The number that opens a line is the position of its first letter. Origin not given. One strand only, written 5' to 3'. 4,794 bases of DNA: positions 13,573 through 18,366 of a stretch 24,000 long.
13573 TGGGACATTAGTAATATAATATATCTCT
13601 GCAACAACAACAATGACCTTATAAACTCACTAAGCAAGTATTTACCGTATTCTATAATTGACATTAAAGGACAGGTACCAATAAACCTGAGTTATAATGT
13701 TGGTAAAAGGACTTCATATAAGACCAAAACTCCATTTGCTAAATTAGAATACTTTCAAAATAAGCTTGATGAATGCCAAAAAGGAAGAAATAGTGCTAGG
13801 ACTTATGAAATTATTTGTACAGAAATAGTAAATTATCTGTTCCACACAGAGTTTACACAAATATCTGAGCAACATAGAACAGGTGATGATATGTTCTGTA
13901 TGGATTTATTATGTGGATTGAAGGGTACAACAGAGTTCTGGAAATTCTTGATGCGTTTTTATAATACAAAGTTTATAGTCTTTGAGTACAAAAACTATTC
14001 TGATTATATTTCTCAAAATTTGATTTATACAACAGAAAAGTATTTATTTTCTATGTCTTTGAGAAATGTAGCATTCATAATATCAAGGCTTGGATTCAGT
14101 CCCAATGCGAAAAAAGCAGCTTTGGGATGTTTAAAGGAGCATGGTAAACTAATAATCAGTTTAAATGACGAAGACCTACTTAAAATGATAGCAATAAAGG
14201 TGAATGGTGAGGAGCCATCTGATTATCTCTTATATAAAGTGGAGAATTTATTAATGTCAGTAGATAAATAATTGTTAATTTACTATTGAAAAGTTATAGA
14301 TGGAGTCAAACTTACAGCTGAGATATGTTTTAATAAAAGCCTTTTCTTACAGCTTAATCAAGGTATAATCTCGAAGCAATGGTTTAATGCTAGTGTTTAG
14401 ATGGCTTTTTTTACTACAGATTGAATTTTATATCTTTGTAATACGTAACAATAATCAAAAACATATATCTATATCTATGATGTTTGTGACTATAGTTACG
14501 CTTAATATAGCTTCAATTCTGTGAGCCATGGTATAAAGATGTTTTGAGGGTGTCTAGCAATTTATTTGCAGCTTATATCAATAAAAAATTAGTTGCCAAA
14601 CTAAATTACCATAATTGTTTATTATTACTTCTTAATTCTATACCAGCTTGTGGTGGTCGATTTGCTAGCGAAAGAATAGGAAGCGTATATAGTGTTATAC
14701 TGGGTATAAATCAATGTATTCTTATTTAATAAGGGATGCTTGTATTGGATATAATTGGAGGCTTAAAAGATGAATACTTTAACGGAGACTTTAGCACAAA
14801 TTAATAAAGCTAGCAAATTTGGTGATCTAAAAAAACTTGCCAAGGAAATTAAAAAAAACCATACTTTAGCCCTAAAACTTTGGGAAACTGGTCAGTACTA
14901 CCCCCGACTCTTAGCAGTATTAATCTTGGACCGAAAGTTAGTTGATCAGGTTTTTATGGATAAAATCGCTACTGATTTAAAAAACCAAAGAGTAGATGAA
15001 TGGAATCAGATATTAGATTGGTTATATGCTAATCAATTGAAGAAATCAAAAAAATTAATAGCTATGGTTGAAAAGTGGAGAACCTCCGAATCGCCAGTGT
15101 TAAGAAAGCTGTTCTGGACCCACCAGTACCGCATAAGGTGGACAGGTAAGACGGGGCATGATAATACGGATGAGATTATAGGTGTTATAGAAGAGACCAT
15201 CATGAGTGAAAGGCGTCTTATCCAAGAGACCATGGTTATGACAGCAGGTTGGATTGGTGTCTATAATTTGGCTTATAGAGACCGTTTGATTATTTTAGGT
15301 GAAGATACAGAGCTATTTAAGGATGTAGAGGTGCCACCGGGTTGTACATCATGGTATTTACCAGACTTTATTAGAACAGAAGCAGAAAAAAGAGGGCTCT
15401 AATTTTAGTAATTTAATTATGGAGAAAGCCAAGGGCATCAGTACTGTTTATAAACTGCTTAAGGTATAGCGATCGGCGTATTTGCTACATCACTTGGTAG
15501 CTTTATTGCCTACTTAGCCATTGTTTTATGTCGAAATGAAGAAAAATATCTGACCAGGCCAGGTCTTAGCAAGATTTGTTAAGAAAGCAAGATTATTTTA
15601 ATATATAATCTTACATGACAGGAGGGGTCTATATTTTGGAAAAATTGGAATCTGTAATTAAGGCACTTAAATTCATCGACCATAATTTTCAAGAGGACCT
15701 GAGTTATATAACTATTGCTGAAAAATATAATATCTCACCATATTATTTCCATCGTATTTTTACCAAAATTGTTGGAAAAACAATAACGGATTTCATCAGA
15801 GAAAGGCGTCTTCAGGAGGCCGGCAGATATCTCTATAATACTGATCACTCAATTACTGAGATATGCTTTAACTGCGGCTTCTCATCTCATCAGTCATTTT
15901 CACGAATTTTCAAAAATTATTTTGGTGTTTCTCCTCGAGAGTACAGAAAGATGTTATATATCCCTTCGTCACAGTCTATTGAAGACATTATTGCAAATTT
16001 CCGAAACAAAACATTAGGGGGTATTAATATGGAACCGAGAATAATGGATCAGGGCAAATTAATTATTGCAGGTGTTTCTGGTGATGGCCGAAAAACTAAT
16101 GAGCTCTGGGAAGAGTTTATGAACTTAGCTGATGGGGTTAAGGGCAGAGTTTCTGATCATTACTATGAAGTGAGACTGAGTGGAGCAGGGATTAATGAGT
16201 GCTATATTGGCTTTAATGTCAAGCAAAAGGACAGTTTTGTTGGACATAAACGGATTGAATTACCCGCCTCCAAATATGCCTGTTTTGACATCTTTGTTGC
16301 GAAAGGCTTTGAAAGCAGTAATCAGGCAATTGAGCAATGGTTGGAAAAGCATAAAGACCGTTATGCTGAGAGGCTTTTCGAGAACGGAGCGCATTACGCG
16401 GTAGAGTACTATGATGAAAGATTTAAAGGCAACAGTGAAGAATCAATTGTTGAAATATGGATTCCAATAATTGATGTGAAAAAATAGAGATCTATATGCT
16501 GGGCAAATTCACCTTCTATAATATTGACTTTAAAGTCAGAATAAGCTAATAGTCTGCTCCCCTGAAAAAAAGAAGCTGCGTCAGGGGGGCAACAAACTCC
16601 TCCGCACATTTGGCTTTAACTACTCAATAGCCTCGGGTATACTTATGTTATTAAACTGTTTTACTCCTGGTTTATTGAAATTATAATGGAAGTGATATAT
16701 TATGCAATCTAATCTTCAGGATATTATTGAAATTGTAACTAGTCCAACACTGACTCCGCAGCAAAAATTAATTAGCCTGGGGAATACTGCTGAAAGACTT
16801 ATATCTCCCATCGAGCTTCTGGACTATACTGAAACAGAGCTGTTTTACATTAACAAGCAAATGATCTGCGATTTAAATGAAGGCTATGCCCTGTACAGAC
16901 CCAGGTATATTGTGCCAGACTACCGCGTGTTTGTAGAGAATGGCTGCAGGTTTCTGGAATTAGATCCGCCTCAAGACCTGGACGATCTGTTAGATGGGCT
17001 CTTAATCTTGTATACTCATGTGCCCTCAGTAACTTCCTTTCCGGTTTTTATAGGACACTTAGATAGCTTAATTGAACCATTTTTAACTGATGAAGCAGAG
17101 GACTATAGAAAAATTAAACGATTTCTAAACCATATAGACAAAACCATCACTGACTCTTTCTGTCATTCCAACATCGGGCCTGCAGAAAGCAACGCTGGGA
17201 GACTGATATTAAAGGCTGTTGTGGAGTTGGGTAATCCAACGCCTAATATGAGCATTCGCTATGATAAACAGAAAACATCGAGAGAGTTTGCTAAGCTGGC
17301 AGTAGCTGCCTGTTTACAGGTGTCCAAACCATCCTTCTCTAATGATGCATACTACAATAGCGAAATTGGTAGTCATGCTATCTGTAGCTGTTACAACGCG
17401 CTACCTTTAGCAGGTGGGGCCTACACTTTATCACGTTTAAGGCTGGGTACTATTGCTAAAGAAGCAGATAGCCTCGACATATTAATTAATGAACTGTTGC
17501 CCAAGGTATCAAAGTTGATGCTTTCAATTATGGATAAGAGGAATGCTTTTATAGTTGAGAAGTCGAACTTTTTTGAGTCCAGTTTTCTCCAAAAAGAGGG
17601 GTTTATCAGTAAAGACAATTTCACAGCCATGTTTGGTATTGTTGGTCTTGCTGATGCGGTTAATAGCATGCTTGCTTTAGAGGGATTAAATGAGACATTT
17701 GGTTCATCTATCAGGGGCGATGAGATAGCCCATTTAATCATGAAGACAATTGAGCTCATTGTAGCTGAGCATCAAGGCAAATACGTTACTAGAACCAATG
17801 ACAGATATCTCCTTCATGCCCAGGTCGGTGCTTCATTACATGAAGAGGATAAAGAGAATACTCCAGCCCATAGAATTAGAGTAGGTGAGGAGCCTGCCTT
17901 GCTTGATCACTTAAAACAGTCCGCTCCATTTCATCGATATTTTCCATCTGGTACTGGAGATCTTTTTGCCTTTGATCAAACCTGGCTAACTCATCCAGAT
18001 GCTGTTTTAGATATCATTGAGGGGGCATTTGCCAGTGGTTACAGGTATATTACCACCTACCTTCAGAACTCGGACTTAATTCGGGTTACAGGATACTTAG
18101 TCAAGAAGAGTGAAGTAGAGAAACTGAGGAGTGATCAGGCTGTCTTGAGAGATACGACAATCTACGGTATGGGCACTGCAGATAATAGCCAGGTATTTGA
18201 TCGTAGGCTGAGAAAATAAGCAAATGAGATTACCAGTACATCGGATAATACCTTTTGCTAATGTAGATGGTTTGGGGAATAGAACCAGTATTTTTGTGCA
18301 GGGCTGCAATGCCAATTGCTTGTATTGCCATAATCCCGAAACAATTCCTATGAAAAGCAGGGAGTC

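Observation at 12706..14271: Half-helicase fused to two PD-(D/E)xK nuclease-like modules: candidate single-polypeptide defence nuclease with an architecture I do not recognise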

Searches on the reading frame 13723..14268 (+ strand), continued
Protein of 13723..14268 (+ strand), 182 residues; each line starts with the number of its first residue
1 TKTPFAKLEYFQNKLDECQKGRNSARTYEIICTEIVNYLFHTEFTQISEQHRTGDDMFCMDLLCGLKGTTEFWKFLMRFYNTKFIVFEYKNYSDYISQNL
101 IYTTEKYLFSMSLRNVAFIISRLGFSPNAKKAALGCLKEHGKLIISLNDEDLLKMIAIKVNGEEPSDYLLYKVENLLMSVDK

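Call 88: find_encoding_contigs(protein=P0243, flank=7000, max_places=3)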
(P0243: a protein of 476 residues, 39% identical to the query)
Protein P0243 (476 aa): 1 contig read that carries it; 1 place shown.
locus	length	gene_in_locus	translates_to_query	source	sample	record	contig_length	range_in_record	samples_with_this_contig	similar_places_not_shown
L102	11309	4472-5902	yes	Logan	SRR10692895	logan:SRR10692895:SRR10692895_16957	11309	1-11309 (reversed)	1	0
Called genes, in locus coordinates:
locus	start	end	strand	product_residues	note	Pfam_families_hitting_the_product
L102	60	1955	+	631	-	-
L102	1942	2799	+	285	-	PF01734:Patatin, PF19890:DUF6363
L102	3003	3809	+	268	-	PF20505:DUF6731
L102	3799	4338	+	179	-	-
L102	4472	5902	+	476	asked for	PF13676:TIR_2 (faint), PF04471:Mrr_cat (weak)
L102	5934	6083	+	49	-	-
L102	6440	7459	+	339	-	-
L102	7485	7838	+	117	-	-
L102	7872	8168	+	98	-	-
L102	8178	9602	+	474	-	PF13175:AAA_15, PF13304:AAA_21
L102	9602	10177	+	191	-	-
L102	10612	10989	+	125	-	-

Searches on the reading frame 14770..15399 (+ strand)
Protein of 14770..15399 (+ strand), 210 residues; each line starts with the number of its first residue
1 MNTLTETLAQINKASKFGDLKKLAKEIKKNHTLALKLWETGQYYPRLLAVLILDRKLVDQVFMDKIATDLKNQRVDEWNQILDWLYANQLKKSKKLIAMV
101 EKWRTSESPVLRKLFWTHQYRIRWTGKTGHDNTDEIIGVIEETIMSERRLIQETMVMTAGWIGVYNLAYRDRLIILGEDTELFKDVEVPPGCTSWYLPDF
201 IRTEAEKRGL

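Call 9: search_protein_families(library=pfam, proteins=[window:14770-15399:+], max_evalue=0.01)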
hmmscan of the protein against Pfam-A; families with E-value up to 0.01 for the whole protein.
window:14770-15399:+ (210 aa): 1 family
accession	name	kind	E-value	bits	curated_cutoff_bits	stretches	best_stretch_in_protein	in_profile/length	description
PF08713.17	DNA_alkylation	-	1.6e-08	35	21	1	18-155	33-175/213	DNA alkylation repair enzyme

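Call 60: search_protein_families(library=padloc, proteins=[window:14770-15399:+], max_evalue=0.01)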
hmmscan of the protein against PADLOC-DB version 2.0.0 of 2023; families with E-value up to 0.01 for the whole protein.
window:14770-15399:+ (210 aa): 0 families

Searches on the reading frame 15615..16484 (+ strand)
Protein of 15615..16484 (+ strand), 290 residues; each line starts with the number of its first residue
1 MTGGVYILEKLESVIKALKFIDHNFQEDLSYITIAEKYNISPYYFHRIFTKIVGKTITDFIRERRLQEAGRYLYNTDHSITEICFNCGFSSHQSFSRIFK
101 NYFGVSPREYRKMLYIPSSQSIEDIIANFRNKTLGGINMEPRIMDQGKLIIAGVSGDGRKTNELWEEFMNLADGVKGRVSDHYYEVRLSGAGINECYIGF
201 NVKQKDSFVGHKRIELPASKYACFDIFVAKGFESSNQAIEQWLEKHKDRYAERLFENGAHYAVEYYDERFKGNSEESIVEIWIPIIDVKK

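Call 9: search_protein_families(library=pfam, proteins=[window:15615-16484:+], max_evalue=0.01)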
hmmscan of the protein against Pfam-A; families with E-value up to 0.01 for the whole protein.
window:15615-16484:+ (290 aa): 4 families
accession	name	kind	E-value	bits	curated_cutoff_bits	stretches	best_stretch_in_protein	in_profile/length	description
PF12833.13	HTH_18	-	3.5e-26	91.7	33.6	1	34-112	1-79/80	Helix-turn-helix domain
PF00165.29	HTH_AraC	-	1.2e-20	73.5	26.6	2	76-112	7-42/42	Bacterial regulatory helix-turn-helix proteins, AraC family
PF14526.11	Cass2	-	8.9e-06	26.4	27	1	160-285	27-150/150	Integron-associated effector binding protein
PF06445.20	GyrI-like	-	0.00092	19.9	26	1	139-285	1-154/155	GyrI-like small molecule binding domain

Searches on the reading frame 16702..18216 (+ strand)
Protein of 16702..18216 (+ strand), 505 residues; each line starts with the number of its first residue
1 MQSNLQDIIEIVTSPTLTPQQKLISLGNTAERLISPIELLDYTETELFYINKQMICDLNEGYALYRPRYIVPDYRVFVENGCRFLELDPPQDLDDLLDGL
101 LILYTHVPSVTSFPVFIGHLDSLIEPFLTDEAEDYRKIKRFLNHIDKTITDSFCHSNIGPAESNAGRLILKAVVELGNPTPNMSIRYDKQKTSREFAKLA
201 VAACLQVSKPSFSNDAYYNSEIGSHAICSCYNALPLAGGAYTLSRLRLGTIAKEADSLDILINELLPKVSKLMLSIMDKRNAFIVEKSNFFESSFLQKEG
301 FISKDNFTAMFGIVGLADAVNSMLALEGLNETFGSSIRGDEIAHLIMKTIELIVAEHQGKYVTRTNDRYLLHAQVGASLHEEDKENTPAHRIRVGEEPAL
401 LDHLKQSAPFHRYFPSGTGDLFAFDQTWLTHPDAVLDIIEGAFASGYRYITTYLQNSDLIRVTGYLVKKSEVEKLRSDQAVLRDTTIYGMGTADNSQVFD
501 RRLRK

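Call 9: search_protein_families(library=pfam, proteins=[window:16702-18216:+], max_evalue=0.01)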
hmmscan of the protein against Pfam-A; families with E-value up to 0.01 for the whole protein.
window:16702-18216:+ (505 aa): 2 families
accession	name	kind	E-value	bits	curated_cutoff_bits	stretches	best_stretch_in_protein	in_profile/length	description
PF11230.13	YjjI-like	-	2.9e-207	689.2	23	1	17-504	1-485/485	Glycyl radical enzyme YjjI-like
PF02901.20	PFL-like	-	0.0054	15.9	24.3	0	167-217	357-407/647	Pyruvate formate lyase-like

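Call 89: list_cluster_members(proteins=[window:16702-18216:+, window:19950-22136:-, window:1502-2899:+, window:11740-12429:+])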
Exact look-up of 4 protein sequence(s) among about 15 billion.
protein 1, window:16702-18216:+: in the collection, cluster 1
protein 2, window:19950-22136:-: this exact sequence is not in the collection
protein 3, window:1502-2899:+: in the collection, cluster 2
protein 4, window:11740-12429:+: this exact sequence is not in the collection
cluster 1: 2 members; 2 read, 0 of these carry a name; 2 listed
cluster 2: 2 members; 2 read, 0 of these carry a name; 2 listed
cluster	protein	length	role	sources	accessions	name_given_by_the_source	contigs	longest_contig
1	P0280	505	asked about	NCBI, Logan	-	-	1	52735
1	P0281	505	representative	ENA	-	-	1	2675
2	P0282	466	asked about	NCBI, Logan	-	-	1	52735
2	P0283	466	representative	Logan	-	-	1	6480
